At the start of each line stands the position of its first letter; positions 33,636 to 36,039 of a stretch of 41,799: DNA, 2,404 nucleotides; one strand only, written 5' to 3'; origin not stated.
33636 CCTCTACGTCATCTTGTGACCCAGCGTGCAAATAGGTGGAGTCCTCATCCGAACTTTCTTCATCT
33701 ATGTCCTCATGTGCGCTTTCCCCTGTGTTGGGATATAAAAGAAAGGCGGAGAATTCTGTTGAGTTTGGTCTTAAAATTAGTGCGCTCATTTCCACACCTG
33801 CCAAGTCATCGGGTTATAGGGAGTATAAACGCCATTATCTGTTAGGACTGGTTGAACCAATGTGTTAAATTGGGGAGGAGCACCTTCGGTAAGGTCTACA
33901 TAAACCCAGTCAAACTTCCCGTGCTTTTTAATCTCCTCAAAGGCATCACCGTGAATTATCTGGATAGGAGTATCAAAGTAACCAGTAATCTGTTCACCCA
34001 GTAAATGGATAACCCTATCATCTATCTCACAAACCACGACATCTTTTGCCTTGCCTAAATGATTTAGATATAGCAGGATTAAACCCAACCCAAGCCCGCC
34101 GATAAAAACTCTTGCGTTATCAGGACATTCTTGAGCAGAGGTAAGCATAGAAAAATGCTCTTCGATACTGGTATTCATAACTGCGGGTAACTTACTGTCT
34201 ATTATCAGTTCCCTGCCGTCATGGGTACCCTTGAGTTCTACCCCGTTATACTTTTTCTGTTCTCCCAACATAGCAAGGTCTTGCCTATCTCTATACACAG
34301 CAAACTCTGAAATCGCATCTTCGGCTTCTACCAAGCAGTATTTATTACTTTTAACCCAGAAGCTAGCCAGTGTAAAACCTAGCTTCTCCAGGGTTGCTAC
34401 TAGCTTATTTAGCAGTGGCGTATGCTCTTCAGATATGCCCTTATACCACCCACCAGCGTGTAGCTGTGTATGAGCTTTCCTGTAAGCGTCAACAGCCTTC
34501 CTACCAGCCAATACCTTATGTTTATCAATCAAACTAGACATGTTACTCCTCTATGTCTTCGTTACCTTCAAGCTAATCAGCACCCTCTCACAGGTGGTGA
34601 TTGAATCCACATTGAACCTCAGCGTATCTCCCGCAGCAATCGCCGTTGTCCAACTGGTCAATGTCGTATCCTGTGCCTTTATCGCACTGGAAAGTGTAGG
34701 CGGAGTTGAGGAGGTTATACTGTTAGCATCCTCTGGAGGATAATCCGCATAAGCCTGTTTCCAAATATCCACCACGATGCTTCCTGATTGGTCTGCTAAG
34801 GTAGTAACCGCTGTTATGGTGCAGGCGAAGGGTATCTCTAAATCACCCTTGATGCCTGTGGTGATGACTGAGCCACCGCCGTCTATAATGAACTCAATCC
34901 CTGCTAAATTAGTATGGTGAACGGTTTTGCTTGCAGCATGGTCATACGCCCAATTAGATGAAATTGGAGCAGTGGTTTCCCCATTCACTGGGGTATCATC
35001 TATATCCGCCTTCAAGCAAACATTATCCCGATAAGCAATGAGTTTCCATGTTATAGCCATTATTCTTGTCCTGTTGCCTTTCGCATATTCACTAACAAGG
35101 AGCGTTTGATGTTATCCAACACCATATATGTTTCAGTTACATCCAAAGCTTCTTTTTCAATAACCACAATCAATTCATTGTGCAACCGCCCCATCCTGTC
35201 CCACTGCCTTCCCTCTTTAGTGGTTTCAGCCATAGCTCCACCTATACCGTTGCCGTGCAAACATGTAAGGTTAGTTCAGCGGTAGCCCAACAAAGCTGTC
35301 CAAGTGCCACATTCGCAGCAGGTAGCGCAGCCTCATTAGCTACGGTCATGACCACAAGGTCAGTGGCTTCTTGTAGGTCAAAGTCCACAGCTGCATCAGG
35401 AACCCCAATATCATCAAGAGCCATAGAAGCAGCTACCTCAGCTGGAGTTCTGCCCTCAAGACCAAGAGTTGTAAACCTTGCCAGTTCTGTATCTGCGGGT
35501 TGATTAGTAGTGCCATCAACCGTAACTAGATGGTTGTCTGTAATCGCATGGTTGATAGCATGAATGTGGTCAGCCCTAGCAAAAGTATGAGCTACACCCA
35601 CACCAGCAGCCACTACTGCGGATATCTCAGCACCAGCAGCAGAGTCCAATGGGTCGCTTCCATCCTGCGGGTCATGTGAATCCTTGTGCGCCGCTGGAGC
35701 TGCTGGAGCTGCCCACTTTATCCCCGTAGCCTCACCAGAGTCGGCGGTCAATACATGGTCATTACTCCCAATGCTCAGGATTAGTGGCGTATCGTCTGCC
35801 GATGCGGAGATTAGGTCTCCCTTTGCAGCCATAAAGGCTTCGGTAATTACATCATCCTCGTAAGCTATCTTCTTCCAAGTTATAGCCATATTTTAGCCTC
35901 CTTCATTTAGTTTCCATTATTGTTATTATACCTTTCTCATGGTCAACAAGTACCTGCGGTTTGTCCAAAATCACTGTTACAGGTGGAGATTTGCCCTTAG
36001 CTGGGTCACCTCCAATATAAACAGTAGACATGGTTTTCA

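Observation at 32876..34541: Spermidine-synthase-like transferase plus two protamine-like mini-proteins immediately upstream of the large terminase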

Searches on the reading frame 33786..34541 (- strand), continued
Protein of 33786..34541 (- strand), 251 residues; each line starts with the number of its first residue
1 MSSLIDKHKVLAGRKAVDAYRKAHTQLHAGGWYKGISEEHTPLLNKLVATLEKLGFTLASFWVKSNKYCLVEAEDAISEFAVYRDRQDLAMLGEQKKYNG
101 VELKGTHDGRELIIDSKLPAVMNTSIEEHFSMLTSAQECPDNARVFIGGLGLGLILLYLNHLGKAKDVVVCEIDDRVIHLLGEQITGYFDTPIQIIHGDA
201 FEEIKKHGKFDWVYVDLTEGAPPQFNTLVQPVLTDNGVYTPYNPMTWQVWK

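Call 33: predict_structure(alignment_id=A1)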
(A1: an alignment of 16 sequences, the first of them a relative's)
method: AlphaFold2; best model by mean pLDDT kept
length: 251 residues; sequences in the alignment: 16
mean_pLDDT: 89.8   pTM: 0.84
mean pLDDT of the five models: 89.8, 89.7, 89.4, 89.1, 88.7
residues with pLDDT >= 90: 183; 70-90: 48; 50-70: 18; < 50: 2
segments of 3 or more residues with pLDDT < 50: none
pLDDT, mean of each block of 10 residues (from residue 1): 74 95 84 69 93 96 94 95 95 94 92 89 92 95 94 89 96 94 91 94 93 80 78 94 86 74
secondary structure, 60 per line:
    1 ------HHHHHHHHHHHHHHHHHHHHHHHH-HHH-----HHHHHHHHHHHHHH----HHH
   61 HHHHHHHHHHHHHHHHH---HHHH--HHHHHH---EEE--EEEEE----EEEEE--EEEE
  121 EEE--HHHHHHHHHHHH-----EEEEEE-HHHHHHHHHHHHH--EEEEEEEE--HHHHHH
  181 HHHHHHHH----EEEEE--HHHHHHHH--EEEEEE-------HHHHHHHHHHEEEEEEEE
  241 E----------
elements in order: H7-30 H40-53 H58-77 H81-84 H87-92 E96-98 E101-105 E110-114 E117-123 H126-137 E143-148 H150-162 E165-172 H175-188 E193-197 H200-207 E210-215 H223-232 E233-241
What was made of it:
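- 34302..34541 (-): N-terminal helical 'adaptor' domain of the 251-aa protein (aa 1 to ~80, motif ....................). It is modelled as helices 7-30, 40-53 and 58-77 (call 33).
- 33786..34286 (-): Spermidine-synthase-fold SAM-binding transferase domain (aa ~86-251): four beta strands followed by a shortened Rossmann domain. The secondary structure is from call 33.
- On Polyamine aminopropyltransferase (spermidine synthase, PF01564): The AlphaFold model (pLDDT 89.8) has strands at 96-123 followed by a beta-alpha Rossmann core (call 33).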

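Call 37: fold_search(model_id=the predicted structure, library=pdb)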
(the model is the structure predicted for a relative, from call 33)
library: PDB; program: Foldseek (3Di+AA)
matches with E <= 10: 1975; with E <= 0.001: 415
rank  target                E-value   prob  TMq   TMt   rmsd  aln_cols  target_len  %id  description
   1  3c6k_A                4.7e-07  1.00  0.41  0.32   6.7       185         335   21  Crystal structure of human spermine synthase in complex with spermidine and 5-methylthioadenosine (released 2008-02-19)
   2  3rw9_A                9.0e-07  1.00  0.43  0.39   5.2       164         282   22  Crystal Structure of human Spermidine Synthase in Complex with decarboxylated S-adenosylhomocysteine (released 2011-09-21)
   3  7xih_B                1.1e-06  1.00  0.42  0.37   5.9       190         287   22  Crystal structure of the aminopropyltransferase, SpeE from hyperthermophilic crenarchaeon, Pyrobaculum calidifontis in (released 2022-06-15)
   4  3c6k_B                1.3e-06  1.00  0.41  0.32   6.7       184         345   21  Crystal structure of human spermine synthase in complex with spermidine and 5-methylthioadenosine (released 2008-02-19)
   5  2zsu_C                1.4e-06  1.00  0.42  0.39   6.3       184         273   22  Crystal structure of spermidine synthase from Pyrococcus horikoshii OT3, P1 form (released 2008-10-21)
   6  2o07_B                1.4e-06  1.00  0.42  0.38   5.2       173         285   22  Human spermidine synthase (released 2006-12-12)
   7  8iyi_B                1.5e-06  1.00  0.44  0.39   5.0       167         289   22  Spermidine synthase from Kluyveromyces lactis (released 2023-06-28)
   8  3c6m_C                1.5e-06  1.00  0.39  0.35   7.3       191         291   20  Crystal structure of human spermine synthase in complex with spermine and 5-methylthioadenosine (released 2008-02-19)
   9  2e5w_B                2.2e-06  1.00  0.47  0.44   5.6       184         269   21  Crystal structure of spermidine synthase from Pyrococcus horikoshii OT3 (released 2007-06-26)
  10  5yac                  2.2e-06  1.00  0.40  0.31   6.5       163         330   20  Crystal structure of WT Trm5b from Pyrococcus abyssi (released 2017-09-27)
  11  2zsu_F                2.6e-06  1.00  0.45  0.42   6.0       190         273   20  Crystal structure of spermidine synthase from Pyrococcus horikoshii OT3, P1 form (released 2008-10-21)
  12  2o05_A                2.6e-06  1.00  0.43  0.38   5.2       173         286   21  Human spermidine synthase (released 2006-12-12)
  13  8k1f_C                2.8e-06  1.00  0.38  0.46   7.1       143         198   16  Crystal Structure of TrmR from Fusobacterium nucleatum (released 2023-08-02)
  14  8iyi_A                2.9e-06  1.00  0.43  0.38   5.0       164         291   23  Spermidine synthase from Kluyveromyces lactis (released 2023-06-28)
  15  2zsu_E                3.1e-06  1.00  0.44  0.40   6.0       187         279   22  Crystal structure of spermidine synthase from Pyrococcus horikoshii OT3, P1 form (released 2008-10-21)
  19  2e5w_A                4.7e-06  1.00  0.43  0.39   6.2       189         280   22  Crystal structure of spermidine synthase from Pyrococcus horikoshii OT3 (released 2007-06-26)
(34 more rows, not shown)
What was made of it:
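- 33786..34286 (-): Foldseek puts aminopropyltransferases at 33 of the top 37 ranks (call 37).
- On Polyamine aminopropyltransferase (spermidine synthase, PF01564): Aminopropyltransferases hold 33 of the top 37 Foldseek PDB ranks (call 37).
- On Class I SAM-dependent methyltransferase superfamily: Hundreds of methyltransferase structures match at E<1e-3 (call 37).
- Checked: Foldseek on a pLDDT 89.8 model places aminopropyltransferases at 33 of the top 37 PDB ranks (calls 33, 37).
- Trm5b, TrmR and an m4(2)C rRNA synthase are among the fold hits (call 37).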

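Call 44: search_protein_families(library=ncbifam, proteins=[window:33786-34541:-], max_evalue=1)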
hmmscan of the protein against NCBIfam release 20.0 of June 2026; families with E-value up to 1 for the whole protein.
window:33786-34541:- (251 aa): 7 families
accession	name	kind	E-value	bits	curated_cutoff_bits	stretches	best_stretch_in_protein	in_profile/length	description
NF002956.0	PRK03612.1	equivalog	0.00076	18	472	1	138-224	296-390/522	polyamine aminopropyltransferase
NF002010.0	PRK00811.1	equivalog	0.0022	17.3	260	1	139-220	76-163/287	polyamine aminopropyltransferase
NF011529.0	PRK14968.1-3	equivalog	0.0048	16.3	162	1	141-213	34-102/198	putative methyltransferase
TIGR00417.1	speE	equivalog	0.019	14.2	249.55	1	109-223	39-159/271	spermidine synthase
NF037959.1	MFS_SpdSyn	subfamily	0.024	13.4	40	1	116-240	250-382/480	fused MFS/spermidine synthase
TIGR00755.1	ksgA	equivalog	0.031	13.6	171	1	149-202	37-86/256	16S rRNA (adenine(1518)-N(6)/adenine(1519)-N(6))-dimethyltransferase RsmA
TIGR03534.1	RF_mod_PrmC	equivalog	0.11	11.9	199.1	1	143-213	88-160/253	peptide chain release factor N(5)-glutamine methyltransferase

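Call 53: search_solved_structures(query=A1, max_evalue=0.0001, show_alignments=5)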
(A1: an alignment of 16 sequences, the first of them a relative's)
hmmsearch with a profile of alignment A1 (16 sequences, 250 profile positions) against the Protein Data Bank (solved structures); distinct sequences matched with E-value up to 0.0001: 6.
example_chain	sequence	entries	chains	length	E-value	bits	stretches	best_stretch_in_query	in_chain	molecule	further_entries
2e5w_A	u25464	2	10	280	1.7e-07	33.9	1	86-240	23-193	Probable spermidine synthase | spermidine synthase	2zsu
8iyi_A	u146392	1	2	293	5.9e-07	32.2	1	89-243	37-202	KLLA0B09372p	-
3rw9_A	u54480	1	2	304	1.2e-06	31.2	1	99-246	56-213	Spermidine synthase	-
2o05_A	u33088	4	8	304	1.2e-06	31.2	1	99-246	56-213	Spermidine synthase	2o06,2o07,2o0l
9q41_A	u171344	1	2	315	1.3e-06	31.1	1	99-246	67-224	Spermidine synthase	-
2b2c_A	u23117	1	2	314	4.5e-05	26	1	91-220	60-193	spermidine synthase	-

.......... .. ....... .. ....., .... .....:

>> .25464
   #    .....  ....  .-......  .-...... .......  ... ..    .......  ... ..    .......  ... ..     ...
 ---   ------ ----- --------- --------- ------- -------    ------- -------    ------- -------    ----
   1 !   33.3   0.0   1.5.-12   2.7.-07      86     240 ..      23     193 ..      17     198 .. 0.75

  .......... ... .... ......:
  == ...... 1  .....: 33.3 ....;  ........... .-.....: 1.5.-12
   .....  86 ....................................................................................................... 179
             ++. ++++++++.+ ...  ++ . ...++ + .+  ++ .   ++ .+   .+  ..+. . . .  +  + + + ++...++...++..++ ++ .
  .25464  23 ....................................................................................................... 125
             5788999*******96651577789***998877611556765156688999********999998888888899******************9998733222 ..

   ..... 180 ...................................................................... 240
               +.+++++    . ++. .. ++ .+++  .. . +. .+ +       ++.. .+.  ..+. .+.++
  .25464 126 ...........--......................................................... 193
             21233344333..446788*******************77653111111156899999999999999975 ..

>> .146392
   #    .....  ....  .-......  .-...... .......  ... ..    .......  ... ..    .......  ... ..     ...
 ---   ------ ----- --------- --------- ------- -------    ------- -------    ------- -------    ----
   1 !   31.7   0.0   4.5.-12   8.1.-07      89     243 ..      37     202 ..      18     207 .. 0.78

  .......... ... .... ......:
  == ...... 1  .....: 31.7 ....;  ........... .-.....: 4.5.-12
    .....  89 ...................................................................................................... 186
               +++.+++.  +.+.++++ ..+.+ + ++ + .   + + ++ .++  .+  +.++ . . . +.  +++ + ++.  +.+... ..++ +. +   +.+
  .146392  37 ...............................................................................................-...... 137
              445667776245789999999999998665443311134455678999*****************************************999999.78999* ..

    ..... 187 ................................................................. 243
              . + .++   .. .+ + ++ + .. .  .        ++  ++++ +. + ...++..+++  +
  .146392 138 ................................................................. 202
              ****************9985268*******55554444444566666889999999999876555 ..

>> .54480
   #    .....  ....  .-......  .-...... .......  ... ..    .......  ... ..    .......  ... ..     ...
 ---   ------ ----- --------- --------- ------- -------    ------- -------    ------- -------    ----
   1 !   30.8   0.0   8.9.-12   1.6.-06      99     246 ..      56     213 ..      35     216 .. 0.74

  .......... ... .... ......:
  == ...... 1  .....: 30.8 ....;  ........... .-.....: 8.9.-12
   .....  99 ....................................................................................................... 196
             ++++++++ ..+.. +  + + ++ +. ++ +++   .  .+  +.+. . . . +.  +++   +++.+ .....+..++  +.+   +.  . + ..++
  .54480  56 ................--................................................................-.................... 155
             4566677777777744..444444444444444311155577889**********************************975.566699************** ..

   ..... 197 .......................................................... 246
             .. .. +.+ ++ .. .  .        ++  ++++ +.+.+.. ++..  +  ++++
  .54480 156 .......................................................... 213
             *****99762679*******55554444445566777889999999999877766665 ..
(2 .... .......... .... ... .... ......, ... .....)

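Call 70: fold_search(model_id=the predicted structure, library=viral)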
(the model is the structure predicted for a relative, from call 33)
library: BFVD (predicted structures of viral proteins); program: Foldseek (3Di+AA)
matches with E <= 10: 1166; with E <= 0.001: 21
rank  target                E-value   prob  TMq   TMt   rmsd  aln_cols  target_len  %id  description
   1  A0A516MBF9            1.1e-06  1.00  0.44  0.52   4.3       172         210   14  (no name in the UniProt tables at hand)
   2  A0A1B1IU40            8.4e-06  1.00  0.41  0.46   2.9       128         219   17  (no name in the UniProt tables at hand)
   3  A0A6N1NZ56            2.9e-05  1.00  0.37  0.34   7.3       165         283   24  Spermidine synthase [Tupanvirus soda lake]
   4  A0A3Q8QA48            4.3e-05  1.00  0.38  0.50   6.0       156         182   17  Putative methyltransferase [Sulfolobales Beppu rod-shaped virus 1]
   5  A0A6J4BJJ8            5.8e-05  1.00  0.36  0.15   3.9       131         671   14  Methyltransferase [Hadaka virus 1]
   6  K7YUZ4                8.8e-05  1.00  0.35  0.23   5.8       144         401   17  Methyltransferase domain-containing protein [Megavirus courdo11]
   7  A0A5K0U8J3            1.4e-04  1.00  0.38  0.31   3.2       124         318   20  Class I SAM-dependent methyltransferase [Yasminevirus sp. GU-2018]
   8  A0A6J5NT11            1.5e-04  1.00  0.36  0.36   6.6       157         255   17  AdoMet_MTases domain containing protein [uncultured Caudovirales phage]
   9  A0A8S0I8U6            3.8e-04  1.00  0.35  0.61   3.3       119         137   15  (no name in the UniProt tables at hand)
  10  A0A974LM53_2          3.8e-04  0.99  0.34  0.10  20.4       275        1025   13  RNA-directed RNA polymerase L (Fragment) [Oberland virus]
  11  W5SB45                4.1e-04  1.00  0.38  0.10   3.2       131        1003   16  mRNA 5'-phosphatase [Pithovirus sibericum]
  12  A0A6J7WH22            4.1e-04  1.00  0.35  0.43   3.6       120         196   12  Uncharacterized protein [uncultured Caudovirales phage]
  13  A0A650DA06            4.3e-04  1.00  0.35  0.39   5.8       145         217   19  (no name in the UniProt tables at hand)
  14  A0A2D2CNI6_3          4.3e-04  1.00  0.37  0.10  16.2       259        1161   11  (no name in the UniProt tables at hand)
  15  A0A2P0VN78            4.6e-04  1.00  0.37  0.15  11.4       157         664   22  Putative methyltransferase [Tetraselmis virus 1]
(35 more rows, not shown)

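Call 100: search_protein_families(library=ncbifam, proteins=[P0025, P0027, P0021, P0028], max_evalue=1)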
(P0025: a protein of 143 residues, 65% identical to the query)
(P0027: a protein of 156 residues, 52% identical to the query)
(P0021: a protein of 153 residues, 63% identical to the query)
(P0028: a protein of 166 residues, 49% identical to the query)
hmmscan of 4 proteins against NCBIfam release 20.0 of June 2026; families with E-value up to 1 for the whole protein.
P0025 (143 aa): 0 families

P0027 (156 aa): 0 families

P0021 (153 aa): 0 families

P0028 (166 aa): 0 families
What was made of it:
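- Closest known: Flagellin lysine N-methylase FliB, as a functional analogy only. Different: NCBIfam found no FliB-type match for the Cys-rich variants (call 100).
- Tried and rejected: NCBIfam found no match for the Cys-rich adaptor variants (call 100), so this stays a motif-level lead only.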

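Call 104: search_solved_structures(query=P0024, max_evalue=10, show_alignments=2)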
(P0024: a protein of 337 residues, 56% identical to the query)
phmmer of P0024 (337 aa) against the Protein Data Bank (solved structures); distinct sequences matched with E-value up to 10: 2.
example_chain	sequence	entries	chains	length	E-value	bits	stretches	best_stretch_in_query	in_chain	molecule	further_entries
2ars_A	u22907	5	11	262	0.34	13.2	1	217-329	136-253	Lipoate-protein ligase A | PUTATIVE LIPOATE PROTEIN LIGASE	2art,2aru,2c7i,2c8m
3r07_A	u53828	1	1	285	0.42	12.9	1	217-329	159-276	Lipoate-protein ligase A subunit 1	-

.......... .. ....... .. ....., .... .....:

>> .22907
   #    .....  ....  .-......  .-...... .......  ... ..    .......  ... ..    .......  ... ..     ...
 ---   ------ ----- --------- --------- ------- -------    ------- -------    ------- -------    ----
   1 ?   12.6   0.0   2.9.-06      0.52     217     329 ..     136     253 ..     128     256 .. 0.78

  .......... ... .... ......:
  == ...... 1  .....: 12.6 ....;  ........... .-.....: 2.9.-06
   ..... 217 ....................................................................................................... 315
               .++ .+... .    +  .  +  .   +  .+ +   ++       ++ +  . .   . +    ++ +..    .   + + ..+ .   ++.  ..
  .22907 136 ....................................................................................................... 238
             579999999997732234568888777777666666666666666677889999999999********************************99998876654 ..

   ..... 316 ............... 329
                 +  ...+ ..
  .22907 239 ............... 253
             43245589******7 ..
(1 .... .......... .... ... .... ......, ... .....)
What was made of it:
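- Tried and rejected: The only PDB hits for P0024 are lipoate-protein ligases at E=0.34-0.42, which is not significant (call 104).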

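Call 105: find_encoding_contigs(protein=P0024, flank=4000, max_places=3)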
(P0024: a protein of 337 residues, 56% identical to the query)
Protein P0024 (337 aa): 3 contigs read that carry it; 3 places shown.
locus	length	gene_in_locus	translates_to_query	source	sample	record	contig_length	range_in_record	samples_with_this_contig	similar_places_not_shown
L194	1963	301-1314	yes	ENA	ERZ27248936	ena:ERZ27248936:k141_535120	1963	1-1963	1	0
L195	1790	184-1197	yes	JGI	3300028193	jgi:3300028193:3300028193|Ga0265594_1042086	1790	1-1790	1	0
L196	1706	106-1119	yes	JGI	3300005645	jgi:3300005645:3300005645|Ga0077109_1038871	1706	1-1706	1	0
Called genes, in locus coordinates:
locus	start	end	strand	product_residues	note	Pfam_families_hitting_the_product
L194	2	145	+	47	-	?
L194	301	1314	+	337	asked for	-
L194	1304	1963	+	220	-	?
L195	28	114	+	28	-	-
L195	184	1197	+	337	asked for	-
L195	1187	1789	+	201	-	?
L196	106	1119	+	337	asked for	-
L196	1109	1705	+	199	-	?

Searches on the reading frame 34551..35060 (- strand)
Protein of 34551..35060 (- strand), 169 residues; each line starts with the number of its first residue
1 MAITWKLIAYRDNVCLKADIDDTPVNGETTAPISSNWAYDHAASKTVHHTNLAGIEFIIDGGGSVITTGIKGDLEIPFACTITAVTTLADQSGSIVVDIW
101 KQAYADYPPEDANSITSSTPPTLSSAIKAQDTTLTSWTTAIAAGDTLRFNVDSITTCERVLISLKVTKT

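Call 3: search_protein_families(library=pfam, proteins=[window:34551-35060:-], max_evalue=1)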
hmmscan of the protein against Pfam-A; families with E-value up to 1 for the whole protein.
window:34551-35060:- (169 aa): 0 families

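Call 4: search_protein_families(library=phrogs, proteins=[window:34551-35060:-], max_evalue=1)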
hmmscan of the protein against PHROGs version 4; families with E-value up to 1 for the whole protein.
window:34551-35060:- (169 aa): 2 families
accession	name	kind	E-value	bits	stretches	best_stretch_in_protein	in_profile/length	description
phrog_35197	-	unknown function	7.6e-39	134.5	1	42-169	60-190/190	-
phrog_10330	-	head and packaging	4.9e-21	76.5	1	53-166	121-237/239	virion structural protein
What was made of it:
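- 34551..35060 (-): 169-aa virion-structural-like protein, the gene directly upstream of the enzyme. Most of it (from 35002) belongs to the stretch shared with another phage. phrog_35197 at 7.6e-39 and phrog_10330 'virion structural protein' at 4.9e-21 (call 4).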

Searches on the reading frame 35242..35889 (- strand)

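Call 3: search_protein_families(library=pfam, proteins=[window:35242-35889:-], max_evalue=1)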
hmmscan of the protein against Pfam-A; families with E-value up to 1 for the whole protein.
window:35242-35889:- (215 aa): 0 families

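Call 4: search_protein_families(library=phrogs, proteins=[window:35242-35889:-], max_evalue=1)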
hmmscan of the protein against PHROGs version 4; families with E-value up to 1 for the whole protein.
window:35242-35889:- (215 aa): 5 families
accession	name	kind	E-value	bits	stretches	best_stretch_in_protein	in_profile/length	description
phrog_38058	-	tail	2e-07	30.7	1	11-65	606-660/708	tail fiber protein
phrog_33513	-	unknown function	3.9e-06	26.1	1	16-141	57-177/1042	-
phrog_3030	-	unknown function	2.8e-05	24.4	1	17-64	59-106/272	-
phrog_32934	-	unknown function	0.00043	19.8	1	21-62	402-442/577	-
phrog_23837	-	head and packaging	0.0019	18.1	1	18-141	105-214/507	virion structural protein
